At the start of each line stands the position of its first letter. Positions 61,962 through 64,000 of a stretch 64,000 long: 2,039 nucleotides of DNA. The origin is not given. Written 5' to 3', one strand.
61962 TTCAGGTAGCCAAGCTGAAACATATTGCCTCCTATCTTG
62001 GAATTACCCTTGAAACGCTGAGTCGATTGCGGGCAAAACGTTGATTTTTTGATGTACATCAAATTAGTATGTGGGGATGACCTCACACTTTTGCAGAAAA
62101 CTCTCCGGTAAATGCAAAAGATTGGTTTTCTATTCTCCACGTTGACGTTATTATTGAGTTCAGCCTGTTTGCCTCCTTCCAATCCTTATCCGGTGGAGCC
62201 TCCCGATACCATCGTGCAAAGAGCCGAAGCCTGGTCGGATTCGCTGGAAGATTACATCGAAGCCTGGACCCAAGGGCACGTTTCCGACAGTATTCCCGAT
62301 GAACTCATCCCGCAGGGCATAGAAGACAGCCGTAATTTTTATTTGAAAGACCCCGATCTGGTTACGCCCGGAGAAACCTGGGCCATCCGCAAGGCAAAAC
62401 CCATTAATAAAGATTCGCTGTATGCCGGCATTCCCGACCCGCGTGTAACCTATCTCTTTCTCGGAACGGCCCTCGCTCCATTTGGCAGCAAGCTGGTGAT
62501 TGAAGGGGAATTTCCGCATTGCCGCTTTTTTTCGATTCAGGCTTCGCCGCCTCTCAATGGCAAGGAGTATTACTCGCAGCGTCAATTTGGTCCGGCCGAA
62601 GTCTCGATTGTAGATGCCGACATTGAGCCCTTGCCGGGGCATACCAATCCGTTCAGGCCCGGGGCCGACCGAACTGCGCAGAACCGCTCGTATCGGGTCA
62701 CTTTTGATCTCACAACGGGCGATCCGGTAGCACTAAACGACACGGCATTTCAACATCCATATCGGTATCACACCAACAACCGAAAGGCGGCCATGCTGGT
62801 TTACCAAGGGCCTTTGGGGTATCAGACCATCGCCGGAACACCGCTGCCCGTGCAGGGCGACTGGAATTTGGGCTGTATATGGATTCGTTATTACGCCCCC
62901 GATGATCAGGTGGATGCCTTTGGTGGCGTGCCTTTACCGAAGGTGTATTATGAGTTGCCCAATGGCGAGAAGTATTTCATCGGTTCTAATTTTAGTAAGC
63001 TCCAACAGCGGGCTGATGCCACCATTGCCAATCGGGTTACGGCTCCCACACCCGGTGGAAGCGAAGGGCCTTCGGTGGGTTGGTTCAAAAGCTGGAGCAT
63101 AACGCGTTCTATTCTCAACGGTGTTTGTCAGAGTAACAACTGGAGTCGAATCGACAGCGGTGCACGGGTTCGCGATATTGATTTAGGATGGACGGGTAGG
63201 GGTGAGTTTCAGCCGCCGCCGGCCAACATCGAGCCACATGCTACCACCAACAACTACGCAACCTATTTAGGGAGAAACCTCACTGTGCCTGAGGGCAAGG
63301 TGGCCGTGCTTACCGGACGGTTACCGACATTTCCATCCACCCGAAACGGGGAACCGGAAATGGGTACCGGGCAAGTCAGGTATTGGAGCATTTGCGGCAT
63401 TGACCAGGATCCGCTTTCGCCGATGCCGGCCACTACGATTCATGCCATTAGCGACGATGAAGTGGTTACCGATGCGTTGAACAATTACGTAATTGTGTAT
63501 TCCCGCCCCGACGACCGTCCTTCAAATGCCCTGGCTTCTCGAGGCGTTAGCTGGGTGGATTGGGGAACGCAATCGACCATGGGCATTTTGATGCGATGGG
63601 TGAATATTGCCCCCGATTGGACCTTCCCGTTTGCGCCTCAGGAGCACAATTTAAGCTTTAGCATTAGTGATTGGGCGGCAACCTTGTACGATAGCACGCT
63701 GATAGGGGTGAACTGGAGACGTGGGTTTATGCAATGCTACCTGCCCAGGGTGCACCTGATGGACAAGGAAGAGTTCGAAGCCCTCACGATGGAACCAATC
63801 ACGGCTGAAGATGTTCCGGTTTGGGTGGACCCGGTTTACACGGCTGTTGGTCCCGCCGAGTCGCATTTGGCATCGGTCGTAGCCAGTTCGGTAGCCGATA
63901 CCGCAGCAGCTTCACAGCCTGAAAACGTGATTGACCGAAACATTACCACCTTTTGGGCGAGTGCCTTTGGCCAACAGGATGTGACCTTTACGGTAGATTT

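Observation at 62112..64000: Long open-ended lipoprotein ORF missing from the supplied ORF track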

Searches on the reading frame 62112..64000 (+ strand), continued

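Call 11: find_encoding_contigs(protein=P0001, flank=10000, max_places=3)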
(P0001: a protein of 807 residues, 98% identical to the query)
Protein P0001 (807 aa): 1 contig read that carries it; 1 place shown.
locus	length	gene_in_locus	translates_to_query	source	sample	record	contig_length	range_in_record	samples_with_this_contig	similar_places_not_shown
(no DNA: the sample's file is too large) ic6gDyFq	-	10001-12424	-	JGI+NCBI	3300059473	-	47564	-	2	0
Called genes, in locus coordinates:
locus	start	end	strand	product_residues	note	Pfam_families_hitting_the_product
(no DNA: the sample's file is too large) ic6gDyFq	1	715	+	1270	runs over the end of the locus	PF04563:RNA_pol_Rpb2_1, PF04561:RNA_pol_Rpb2_2, PF04565:RNA_pol_Rpb2_3, PF10385:RNA_pol_Rpb2_45, PF00562:RNA_pol_Rpb2_6, PF04560:RNA_pol_Rpb2_7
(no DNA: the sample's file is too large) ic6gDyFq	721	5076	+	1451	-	PF04997:RNA_pol_Rpb1_1, PF00623:RNA_pol_Rpb1_2, PF04983:RNA_pol_Rpb1_3, PF05000:RNA_pol_Rpb1_4, PF04998:RNA_pol_Rpb1_5, PF01333:Apocytochr_F_C (faint), PF25984:BSH_YknX (faint)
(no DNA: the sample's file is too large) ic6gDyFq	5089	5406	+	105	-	PF11950:DUF3467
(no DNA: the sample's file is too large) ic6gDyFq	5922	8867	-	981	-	PF00933:Glyco_hydro_3, PF00144:Beta-lactamase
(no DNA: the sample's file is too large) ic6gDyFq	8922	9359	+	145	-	PF04134:DCC1-like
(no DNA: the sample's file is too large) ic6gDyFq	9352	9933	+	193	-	PF00027:cNMP_binding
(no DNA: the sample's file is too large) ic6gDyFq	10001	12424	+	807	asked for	PF00754:F5_F8_type_C, PF22633:F5_F8_type_C_2, PF18962:Por_Secre_tail (weak)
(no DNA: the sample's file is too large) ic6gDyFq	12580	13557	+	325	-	PF02779:Transket_pyr, PF02780:Transketolase_C, PF17147:PFOR_II (weak)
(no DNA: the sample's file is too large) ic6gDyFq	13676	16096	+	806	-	PF03030:H_PPase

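Call 17: search_protein_families(library=phrogs, proteins=[window:62112-64000:+], max_evalue=1)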
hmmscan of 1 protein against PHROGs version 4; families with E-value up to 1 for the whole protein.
window:62112-64000:+ (629 aa): 0 families

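Call 18: search_solved_structures(query=A2, max_evalue=10)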
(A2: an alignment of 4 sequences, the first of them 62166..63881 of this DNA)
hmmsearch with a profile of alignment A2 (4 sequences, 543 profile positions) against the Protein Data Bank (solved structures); distinct sequences matched with E-value up to 10: 0.

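Call 21: find_encoding_contigs(protein=P0099, flank=8000, max_places=1)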
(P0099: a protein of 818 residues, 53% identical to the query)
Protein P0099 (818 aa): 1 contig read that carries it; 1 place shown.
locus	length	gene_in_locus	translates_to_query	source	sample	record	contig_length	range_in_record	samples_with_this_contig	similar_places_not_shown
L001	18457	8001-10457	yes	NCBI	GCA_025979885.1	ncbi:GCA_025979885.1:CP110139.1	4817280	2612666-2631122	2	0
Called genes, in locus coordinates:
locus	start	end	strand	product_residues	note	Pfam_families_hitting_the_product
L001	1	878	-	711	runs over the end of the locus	PF00082:Peptidase_S8, PF18962:Por_Secre_tail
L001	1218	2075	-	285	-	PF12146:Hydrolase_4, PF00561:Abhydrolase_1, PF12697:Abhydrolase_6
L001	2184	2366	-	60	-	-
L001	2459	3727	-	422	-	PF04055:Radical_SAM, PF12836:HHH_3 (weak)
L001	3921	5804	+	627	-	-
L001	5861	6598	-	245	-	PF00072:Response_reg, PF04397:LytTR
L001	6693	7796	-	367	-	PF06580:His_kinase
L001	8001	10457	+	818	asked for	PF00754:F5_F8_type_C, PF22633:F5_F8_type_C_2, PF18962:Por_Secre_tail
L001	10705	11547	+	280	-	PF13509:S1_2, PF17783:WHD_CvfB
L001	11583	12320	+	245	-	PF01797:Y1_Tnp (weak)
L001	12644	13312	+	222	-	PF01370:Epimerase (faint)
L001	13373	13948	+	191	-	-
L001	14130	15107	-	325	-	PF14054:DUF4249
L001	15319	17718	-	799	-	PF13620:CarboxypepD_reg (weak), PF13715:CarbopepD_reg_2, PF07715:Plug, PF00593:TonB_dep_Rec_b-barrel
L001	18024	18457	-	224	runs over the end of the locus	-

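Call 22: find_encoding_contigs(protein=P0073, flank=8000, max_places=1)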
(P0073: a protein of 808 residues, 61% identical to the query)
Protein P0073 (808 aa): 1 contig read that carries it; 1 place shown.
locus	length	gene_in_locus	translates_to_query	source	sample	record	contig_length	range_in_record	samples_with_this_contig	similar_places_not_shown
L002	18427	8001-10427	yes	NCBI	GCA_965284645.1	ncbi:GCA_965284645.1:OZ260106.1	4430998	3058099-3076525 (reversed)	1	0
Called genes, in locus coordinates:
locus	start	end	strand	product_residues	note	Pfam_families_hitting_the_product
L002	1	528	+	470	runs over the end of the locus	PF07690:MFS_1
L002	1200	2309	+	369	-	PF13776:DUF4172, PF02661:Fic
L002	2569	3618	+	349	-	PF00144:Beta-lactamase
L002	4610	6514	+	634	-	PF04734:Ceramidase_alk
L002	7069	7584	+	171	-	PF20033:DUF6438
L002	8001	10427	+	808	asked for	PF00754:F5_F8_type_C, PF22633:F5_F8_type_C_2, PF18962:Por_Secre_tail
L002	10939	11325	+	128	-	-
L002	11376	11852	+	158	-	PF01546:Peptidase_M20, PF05343:Peptidase_M42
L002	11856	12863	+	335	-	PF00535:Glycos_transf_2, PF13641:Glyco_tranf_2_3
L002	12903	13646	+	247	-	PF00535:Glycos_transf_2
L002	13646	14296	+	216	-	PF12766:Pyridox_oxase_2, PF01243:PNPOx_N, PF10590:PNP_phzG_C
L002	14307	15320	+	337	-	PF01075:Glyco_transf_9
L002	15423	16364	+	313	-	PF00149:Metallophos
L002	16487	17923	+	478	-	PF11638:DnaA_N, PF00308:Bac_DnaA, PF01695:IstB_IS21, PF00004:AAA (weak), PF08299:Bac_DnaA_C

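Call 23: find_encoding_contigs(protein=P0086, flank=8000, max_places=1)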
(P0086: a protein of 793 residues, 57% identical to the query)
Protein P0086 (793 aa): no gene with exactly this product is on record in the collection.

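Call 24: predict_structure(alignment_id=A1)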
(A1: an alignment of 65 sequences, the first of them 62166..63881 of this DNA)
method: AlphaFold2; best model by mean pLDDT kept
length: 572 residues; sequences in the alignment: 65
mean_pLDDT: 92.5   pTM: 0.91
mean pLDDT of the five models: 92.5, 92.2, 92.1, 90.7, 90.1
residues with pLDDT >= 90: 465; 70-90: 82; 50-70: 25; < 50: 0
segments of 3 or more residues with pLDDT < 50: none
pLDDT, mean of each block of 10 residues (from residue 1): 90 98 98 98 96 96 97 95 89 96 98 98 97 95 94 97 96 98 97 91 96 96 92 97 96 97 98 97 91 72 88 91 87 95 95 92 93 87 96 94 96 85 93 96 95 96 92 93 94 95 95 90 93 92 90 59 61 54
secondary structure, 60 per line:
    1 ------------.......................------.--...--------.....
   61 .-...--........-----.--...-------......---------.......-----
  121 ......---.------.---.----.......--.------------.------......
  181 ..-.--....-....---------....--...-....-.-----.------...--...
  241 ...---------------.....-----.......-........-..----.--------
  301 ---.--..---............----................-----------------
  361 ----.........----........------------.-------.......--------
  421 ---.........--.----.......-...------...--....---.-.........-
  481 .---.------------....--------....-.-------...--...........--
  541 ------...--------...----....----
elements in order: H13-35 E56-61 H68-71 E72-75 E84-86 E94-99 E109-115 E121-126 E146-149 E175-182 H187-190 H192-195 E205-208 E211-213 H215-218 E233-235 E238-243 E259-263 E269-275 H277-284 H312-323 H328-343 E365-373 E378-385 E406-412 E424-429 E440-446 E462-465 E471-479 H498-501 H510-513 E528-533 H534-538 H565-568

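Call 30: fold_search(model_id=the predicted structure, library=pdb)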
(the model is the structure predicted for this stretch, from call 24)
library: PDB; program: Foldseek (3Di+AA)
matches with E <= 10: 921; with E <= 0.001: 16
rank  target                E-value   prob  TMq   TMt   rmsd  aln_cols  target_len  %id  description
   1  6ans_A                9.4e-13  1.00  0.31  0.46  13.9       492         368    8  Crystal structure of a putative uncharacterized protein from Burkholderia cenocepacia (released 2017-08-30)
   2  6ans_B                1.2e-12  1.00  0.33  0.48  13.7       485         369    8  Crystal structure of a putative uncharacterized protein from Burkholderia cenocepacia (released 2017-08-30)
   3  6ans_C                2.8e-12  1.00  0.31  0.47  13.6       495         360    9  Crystal structure of a putative uncharacterized protein from Burkholderia cenocepacia (released 2017-08-30)
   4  3u07_A                1.1e-07  1.00  0.25  0.33  16.2       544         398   11  Crystal Structure of the VPA0106 protein from Vibrio parahaemolyticus. Northeast Structural Genomics Consortium Target (released 2011-10-12)
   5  3u07_C                1.4e-07  1.00  0.25  0.34  14.5       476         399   11  Crystal Structure of the VPA0106 protein from Vibrio parahaemolyticus. Northeast Structural Genomics Consortium Target (released 2011-10-12)
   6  2p3y_A                8.9e-07  1.00  0.28  0.33  12.9       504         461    8  Crystal structure of VPA0735 from Vibrio parahaemolyticus. NorthEast Structural Genomics target VpR109 (released 2007-03-27)
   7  3vb9_A                3.7e-06  1.00  0.28  0.34  12.5       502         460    8  Crystal structure of VPA0735 from Vibrio parahaemolyticus in monoclinic form, NorthEast Structural Genomics target VpR (released 2012-05-23)
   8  3vb9_B                5.4e-06  1.00  0.28  0.33  13.0       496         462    7  Crystal structure of VPA0735 from Vibrio parahaemolyticus in monoclinic form, NorthEast Structural Genomics target VpR (released 2012-05-23)
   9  9qxq                  3.3e-04  0.25  0.12  0.08  22.4       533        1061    8  native structure of full-length pesticidal protein Cry1Ca18 at pH9, from crystals formed in vivo (released 2026-02-11)
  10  9h99                  4.2e-04  0.23  0.12  0.08  22.3       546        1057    7  Native structure of the full-length pesticidal protein Cry1Ca18 at pH7, from crystals formed in vivo (released 2025-11-12)
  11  4jqt_A                5.7e-04  0.16  0.12  0.15  21.7       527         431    9  Crystal structure of a putative glycosyl hydrolase (BT3469) from Bacteroides thetaiotaomicron VPI-5482 at 2.49 A resol (released 2013-04-17)
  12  4iug_A                6.4e-04  0.28  0.14  0.09  17.5       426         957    7  Crystal structure of beta-galactosidase from Aspergillus oryzae in complex with galactose (released 2013-07-31)
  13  5ift_A                7.3e-04  0.14  0.12  0.09  22.3       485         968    9  STRUCTURE OF E298Q-BETA-GALACTOSIDASE FROM ASPERGILLUS NIGER IN COMPLEX WITH 3-b-Galactopyranosyl glucose (released 2017-04-19)
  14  8w7n                  8.2e-04  0.23  0.13  0.08  22.3       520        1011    7  Crystal structure of the in-cell Cry1Aa purified from Bacillus thuringiensis (released 2024-03-06)
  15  4w8j                  8.7e-04  0.21  0.13  0.09  21.7       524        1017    8  Structure of the full-length insecticidal protein Cry1Ac reveals intriguing details of toxin packaging into in vivo form (released 2014-09-17)
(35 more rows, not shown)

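Call 32: search_protein_representatives(alignment_id=A2)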
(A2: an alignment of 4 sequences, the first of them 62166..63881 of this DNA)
Query: 4 sequences, 543 profile positions. Proteins with E-value up to 0.001 (for the whole library): 845; up to 1e-10: 502; up to 1e-30: 129. The best 150 are listed.
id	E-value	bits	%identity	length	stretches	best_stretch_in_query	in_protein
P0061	2.2e-254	861.4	-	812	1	17-540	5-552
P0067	9.4e-248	839.5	-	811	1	17-540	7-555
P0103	5.5e-227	771.0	-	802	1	19-540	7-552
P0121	2.2e-208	709.6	-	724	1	25-538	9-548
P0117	2.9e-201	686.1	-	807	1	18-537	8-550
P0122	2.5e-197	673.1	-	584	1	16-540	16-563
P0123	6.7e-196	668.4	-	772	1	9-540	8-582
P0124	1.5e-194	663.9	-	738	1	19-540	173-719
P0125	9.1e-186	635.0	-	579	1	19-539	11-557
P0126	8.7e-175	598.7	-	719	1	17-539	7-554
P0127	1.5e-162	558.3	-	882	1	18-539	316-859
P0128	4.8e-162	556.7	-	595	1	17-540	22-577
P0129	3.3e-151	520.9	-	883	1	15-540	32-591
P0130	1.3e-149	515.7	-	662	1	20-539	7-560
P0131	2.7e-149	514.6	-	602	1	16-540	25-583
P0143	1.1e-131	456.5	-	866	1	24-540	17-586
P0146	5.9e-124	431.0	-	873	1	36-539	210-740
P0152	1.6e-115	403.1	-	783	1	46-540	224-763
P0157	1.7e-109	383.2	-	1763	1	44-539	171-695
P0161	2.3e-105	369.6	-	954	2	37-313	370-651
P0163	1.4e-103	363.7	-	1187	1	46-540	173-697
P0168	5.0e-98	345.4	-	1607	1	47-539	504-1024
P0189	5.3e-65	236.4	-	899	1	42-420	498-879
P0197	1.5e-58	215.1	-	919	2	118-294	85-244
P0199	6.6e-58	212.9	-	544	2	120-297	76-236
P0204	1.7e-53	198.4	-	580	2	133-295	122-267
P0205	1.2e-50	188.9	-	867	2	130-295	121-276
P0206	1.4e-50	188.8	-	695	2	134-294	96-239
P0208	3.2e-49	184.3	-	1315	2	370-539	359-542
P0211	9.2e-48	179.5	-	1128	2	123-299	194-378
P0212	1.8e-47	178.5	-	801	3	110-292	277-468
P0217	4.0e-42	160.8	-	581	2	363-516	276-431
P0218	7.8e-42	159.9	-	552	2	151-295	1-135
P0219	3.0e-41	158.0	-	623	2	119-295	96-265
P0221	1.4e-40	155.7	-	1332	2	100-298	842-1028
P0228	2.8e-38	148.2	-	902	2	119-294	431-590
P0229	5.6e-38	147.2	-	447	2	125-295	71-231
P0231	2.3e-37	145.2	-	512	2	131-294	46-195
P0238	1.6e-33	132.4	-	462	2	243-498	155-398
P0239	3.3e-33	131.4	-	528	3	405-522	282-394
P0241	9.9e-33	129.8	-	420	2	392-533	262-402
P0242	1.6e-32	129.2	-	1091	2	123-267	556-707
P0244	5.2e-32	127.5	-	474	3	392-533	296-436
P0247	2.5e-30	121.9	-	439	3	393-536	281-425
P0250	1.3e-29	119.6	-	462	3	391-527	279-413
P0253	2.8e-29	118.5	-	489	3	405-515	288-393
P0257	8.9e-29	116.8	-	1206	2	133-299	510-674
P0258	9.7e-29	116.7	-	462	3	381-539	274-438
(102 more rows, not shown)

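Call 34: search_protein_families(library=pfam, proteins=[P0124, P0127, P0129, P0143, P0146, P0163, P0168, P0122, P0152], max_evalue=0.01)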
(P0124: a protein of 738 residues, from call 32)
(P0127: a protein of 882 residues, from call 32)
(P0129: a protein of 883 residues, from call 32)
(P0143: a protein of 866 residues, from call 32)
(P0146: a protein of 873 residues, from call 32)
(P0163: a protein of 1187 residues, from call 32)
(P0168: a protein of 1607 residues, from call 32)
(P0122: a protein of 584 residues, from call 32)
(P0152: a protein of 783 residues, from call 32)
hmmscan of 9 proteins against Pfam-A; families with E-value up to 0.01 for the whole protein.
P0124 (738 aa): 0 families

P0127 (882 aa): 1 family
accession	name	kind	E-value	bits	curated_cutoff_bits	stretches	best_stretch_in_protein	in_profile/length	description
PF10518.14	TAT_signal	-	0.0009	19.5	22.7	1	20-35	2-17/21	TAT (twin-arginine translocation) pathway signal sequence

P0129 (883 aa): 2 families
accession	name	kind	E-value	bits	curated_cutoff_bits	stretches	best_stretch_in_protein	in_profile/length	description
PF13517.12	FG-GAP_3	-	2e-12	48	26.9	2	622-677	1-61/61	FG-GAP-like repeat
PF01839.29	FG-GAP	-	1.5e-09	38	22.1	0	790-806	5-21/37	FG-GAP repeat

P0143 (866 aa): 4 families
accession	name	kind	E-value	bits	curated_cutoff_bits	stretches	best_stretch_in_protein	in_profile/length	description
PF14200.12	RicinB_lectin_2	-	7.6e-10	39.8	25.6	1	642-702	15-79/89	Ricin-type beta-trefoil lectin domain-like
PF24208.1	Beta-tre_PLH30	-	4.9e-08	33.5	27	1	642-753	1-121/130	Endo-acting ulvan lyase beta-trefoil domain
PF13860.13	FlgD_ig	-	0.00019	21.8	27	1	795-853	11-75/79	FlgD Ig-like domain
PF18962.6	Por_Secre_tail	-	0.0037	17.9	27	1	789-859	3-70/75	Secretion system C-terminal sorting domain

P0146 (873 aa): 4 families
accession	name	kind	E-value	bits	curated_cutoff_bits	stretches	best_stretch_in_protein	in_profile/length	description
PF14200.12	RicinB_lectin_2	-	5.1e-11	43.5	25.6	2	107-181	3-80/89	Ricin-type beta-trefoil lectin domain-like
PF18962.6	Por_Secre_tail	-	3e-10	40.7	27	1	795-869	2-73/75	Secretion system C-terminal sorting domain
PF24208.1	Beta-tre_PLH30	-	1.1e-08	35.6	27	1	77-190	1-124/130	Endo-acting ulvan lyase beta-trefoil domain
PF13860.13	FlgD_ig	-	0.0026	18.1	27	1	802-861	11-76/79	FlgD Ig-like domain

P0163 (1187 aa): 2 families
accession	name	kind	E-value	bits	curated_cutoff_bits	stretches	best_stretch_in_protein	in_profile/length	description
PF17963.7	Big_9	-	7e-12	46.5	23.6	0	851-937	11-88/89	Bacterial Ig domain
PF05345.18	He_PIG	-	1.4e-05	25.8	24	0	68-133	34-96/96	Putative Ig domain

P0168 (1607 aa): 9 families
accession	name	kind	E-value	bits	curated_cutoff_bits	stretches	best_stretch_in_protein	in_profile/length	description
PF00041.27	fn3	-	7.7e-32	109.8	25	5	1425-1503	3-80/84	Fibronectin type III domain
PF25788.1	Ig_Rha78A_N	-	1.4e-09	38.6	27.4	0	1557-1598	60-101/105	Rha78A-like, N-terminal immunoglobulin domain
PF18370.7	RGI_lyase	-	2e-08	34.9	27.8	0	1531-1586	20-76/86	Rhamnogalacturonan I lyases beta-sheet domain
PF16656.11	Pur_ac_phosph_N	-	2e-06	28.7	30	0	1457-1504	35-89/93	Purple acid Phosphatase, N-terminal domain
PF25523.1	Ig_RIMBP2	-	3.6e-05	24.1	27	0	1521-1570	11-67/105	RIMBP2-like, immunoglobulin-like domain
PF25059.1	FN3_DSCAM-DSCAML_C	-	0.00073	20.3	39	0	1468-1504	42-78/89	DSCAM/DSCAML C-terminal Fn3-like domain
PF17957.7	Big_7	-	0.0014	19.6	24.1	0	1343-1382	15-53/70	Bacterial Ig domain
PF19077.6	Big_13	-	0.0023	18.8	27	0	1391-1409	76-94/102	Bacterial Ig-like domain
PF20164.4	GspA_SrpA_N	-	0.0033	18.2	27.4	0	1173-1233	47-112/117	GspA/SrpA SigLec-like domain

P0122 (584 aa): 1 family
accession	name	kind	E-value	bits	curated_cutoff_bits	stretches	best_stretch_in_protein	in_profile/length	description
PF12516.13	DUF3719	-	0.0054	16.9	23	0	144-169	24-50/66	Protein of unknown function (DUF3719)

P0152 (783 aa): 0 families
